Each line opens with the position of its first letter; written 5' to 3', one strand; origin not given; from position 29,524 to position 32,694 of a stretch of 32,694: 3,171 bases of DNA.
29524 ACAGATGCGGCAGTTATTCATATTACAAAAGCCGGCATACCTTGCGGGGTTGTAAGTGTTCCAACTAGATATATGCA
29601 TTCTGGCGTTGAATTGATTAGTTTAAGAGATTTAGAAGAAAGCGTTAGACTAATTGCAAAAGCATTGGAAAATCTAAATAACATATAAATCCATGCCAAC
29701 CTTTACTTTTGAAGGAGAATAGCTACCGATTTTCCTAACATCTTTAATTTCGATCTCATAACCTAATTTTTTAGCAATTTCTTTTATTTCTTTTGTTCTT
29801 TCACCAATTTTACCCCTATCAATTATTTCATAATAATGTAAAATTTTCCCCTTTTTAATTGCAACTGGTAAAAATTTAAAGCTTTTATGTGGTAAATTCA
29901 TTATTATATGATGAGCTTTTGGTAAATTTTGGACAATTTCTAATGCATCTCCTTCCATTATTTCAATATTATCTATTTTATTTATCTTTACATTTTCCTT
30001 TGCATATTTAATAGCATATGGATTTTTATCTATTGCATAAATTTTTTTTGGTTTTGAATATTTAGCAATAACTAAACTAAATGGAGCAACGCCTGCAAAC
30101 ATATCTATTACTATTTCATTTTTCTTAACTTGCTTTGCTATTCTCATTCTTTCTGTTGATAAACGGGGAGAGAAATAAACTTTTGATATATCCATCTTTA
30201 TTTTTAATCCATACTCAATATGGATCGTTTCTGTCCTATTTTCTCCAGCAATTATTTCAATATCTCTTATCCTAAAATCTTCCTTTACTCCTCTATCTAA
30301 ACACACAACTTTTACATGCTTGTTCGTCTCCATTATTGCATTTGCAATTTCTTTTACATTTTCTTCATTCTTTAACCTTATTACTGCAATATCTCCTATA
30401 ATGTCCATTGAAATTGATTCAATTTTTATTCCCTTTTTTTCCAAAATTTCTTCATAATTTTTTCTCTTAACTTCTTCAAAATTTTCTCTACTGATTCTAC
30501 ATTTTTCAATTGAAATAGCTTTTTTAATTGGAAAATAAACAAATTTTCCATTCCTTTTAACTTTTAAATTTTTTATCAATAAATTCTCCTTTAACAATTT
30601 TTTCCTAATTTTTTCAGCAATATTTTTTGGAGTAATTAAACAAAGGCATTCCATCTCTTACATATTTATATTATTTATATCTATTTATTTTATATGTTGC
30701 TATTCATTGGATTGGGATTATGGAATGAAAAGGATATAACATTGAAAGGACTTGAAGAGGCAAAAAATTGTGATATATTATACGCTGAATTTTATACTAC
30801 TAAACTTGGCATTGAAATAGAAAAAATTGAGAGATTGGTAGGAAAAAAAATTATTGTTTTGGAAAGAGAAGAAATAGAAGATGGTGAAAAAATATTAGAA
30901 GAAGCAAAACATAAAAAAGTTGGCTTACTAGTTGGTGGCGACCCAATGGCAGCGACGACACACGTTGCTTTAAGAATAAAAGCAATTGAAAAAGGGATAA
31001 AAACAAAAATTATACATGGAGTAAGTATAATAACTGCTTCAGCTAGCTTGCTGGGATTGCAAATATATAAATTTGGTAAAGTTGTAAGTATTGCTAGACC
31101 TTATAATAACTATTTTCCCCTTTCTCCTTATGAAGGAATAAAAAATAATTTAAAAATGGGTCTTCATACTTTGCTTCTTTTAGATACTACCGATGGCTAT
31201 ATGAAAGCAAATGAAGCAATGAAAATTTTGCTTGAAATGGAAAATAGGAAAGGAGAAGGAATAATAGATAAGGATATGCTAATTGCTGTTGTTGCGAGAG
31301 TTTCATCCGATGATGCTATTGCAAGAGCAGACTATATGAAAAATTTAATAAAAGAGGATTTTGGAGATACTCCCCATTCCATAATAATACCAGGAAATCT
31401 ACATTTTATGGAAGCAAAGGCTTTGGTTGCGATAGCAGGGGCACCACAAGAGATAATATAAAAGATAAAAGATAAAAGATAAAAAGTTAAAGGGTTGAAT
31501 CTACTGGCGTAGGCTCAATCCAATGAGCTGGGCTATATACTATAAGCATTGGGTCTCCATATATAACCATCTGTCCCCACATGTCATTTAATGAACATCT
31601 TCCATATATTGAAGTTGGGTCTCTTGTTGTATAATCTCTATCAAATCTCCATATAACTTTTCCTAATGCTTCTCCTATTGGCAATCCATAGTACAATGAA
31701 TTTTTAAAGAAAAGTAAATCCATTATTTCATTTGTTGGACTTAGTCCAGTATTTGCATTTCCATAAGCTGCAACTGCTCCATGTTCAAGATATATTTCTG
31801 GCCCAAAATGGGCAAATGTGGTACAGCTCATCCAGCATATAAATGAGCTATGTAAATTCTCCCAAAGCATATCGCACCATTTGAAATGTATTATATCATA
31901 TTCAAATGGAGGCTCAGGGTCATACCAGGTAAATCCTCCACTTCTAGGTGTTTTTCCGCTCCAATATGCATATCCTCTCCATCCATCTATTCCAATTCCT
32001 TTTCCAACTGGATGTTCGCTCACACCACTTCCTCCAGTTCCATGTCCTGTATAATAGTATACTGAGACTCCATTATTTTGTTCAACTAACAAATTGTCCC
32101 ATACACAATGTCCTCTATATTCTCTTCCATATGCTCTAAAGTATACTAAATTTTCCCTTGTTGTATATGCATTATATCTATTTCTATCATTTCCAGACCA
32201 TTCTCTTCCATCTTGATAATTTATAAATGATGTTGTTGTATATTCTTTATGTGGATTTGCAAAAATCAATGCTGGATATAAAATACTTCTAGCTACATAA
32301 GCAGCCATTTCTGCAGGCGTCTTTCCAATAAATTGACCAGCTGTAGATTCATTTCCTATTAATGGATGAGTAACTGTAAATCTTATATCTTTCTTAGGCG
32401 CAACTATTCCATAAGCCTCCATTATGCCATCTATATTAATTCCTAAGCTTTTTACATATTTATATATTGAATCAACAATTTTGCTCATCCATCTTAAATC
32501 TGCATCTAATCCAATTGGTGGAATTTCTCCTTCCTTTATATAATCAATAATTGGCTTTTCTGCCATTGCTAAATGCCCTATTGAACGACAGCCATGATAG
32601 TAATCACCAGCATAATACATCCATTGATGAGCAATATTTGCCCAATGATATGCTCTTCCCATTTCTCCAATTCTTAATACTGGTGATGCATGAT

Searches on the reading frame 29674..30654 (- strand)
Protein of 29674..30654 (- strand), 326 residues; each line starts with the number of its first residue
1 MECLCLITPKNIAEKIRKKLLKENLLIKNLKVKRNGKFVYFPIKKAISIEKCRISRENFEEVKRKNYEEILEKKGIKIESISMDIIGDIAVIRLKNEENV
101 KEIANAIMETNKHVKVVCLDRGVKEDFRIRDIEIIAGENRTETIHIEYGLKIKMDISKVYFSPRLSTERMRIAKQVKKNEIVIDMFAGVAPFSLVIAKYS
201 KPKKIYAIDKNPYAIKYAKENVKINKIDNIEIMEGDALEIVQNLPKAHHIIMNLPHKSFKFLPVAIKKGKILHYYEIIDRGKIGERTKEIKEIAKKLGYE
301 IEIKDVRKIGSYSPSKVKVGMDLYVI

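Call 101: search_protein_families(library=pfam, max_evalue=0.0001, proteins=[window:29674-30654:-])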
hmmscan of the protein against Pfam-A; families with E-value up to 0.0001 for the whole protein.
window:29674-30654:- (326 aa): 7 families
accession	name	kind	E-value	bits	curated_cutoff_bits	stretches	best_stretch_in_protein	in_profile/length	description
PF02475.24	TRM5-TYW2_MTfase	-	8.6e-50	169.3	28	1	143-301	1-163/164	TRM5/TYW2 methyltransferase domain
PF18093.7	Trm5_N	-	1.7e-11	44.1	22.7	1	5-47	1-43/47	tRNA methyltransferase 5 N-terminal domain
PF25133.1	TYW2_N_2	-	2.7e-09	37.5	27.7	1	83-139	21-78/79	TYW2 N-terminal domain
PF05175.20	MTS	-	7.1e-09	36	23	1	178-257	31-109/170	Methyltransferase small domain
PF13847.12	Methyltransf_31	-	1.5e-08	34.9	27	1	177-242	2-68/145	Methyltransferase domain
PF06325.19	PrmA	-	2.6e-07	30.9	22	1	173-301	156-279/296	Ribosomal protein L11 methyltransferase (PrmA)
PF12847.13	Methyltransf_18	-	9.5e-05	22.9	27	0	169-250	4-86/151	Methyltransferase domain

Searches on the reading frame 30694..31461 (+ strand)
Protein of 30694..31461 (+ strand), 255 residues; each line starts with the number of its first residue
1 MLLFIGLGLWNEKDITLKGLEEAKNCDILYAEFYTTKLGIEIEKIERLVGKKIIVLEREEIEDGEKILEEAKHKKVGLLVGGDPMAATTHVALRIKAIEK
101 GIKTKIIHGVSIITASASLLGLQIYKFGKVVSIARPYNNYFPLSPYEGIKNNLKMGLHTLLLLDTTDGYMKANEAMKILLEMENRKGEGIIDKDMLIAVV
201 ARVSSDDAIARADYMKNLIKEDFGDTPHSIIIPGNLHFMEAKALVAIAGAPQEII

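Call 101: search_protein_families(library=pfam, max_evalue=0.0001, proteins=[window:30694-31461:+])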
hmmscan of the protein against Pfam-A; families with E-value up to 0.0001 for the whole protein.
window:30694-31461:+ (255 aa): 1 family
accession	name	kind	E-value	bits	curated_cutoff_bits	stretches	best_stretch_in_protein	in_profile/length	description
PF00590.25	TP_methylase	-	1.8e-21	77.5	27.8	1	1-207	1-200/212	Tetrapyrrole (Corrin/Porphyrin) Methylases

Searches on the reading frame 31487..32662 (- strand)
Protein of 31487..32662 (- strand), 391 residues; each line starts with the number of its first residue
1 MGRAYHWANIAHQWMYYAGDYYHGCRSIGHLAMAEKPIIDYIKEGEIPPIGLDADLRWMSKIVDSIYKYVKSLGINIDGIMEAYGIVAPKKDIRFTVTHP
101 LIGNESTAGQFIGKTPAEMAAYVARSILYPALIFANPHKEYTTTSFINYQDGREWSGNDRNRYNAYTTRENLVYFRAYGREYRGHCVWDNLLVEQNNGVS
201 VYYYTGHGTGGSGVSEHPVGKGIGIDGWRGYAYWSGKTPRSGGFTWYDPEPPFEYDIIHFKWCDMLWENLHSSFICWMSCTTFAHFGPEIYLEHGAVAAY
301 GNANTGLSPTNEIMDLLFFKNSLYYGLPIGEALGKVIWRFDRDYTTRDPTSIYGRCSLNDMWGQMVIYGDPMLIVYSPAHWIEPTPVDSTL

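Call 101: search_protein_families(library=pfam, max_evalue=0.0001, proteins=[window:31487-32662:-])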
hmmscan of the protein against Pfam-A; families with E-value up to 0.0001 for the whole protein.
window:31487-32662:- (391 aa): 1 family
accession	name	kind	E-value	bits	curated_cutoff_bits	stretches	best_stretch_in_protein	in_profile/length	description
PF01364.23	Peptidase_C25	-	4.6e-07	29.8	23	0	293-373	294-372/374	Peptidase family C25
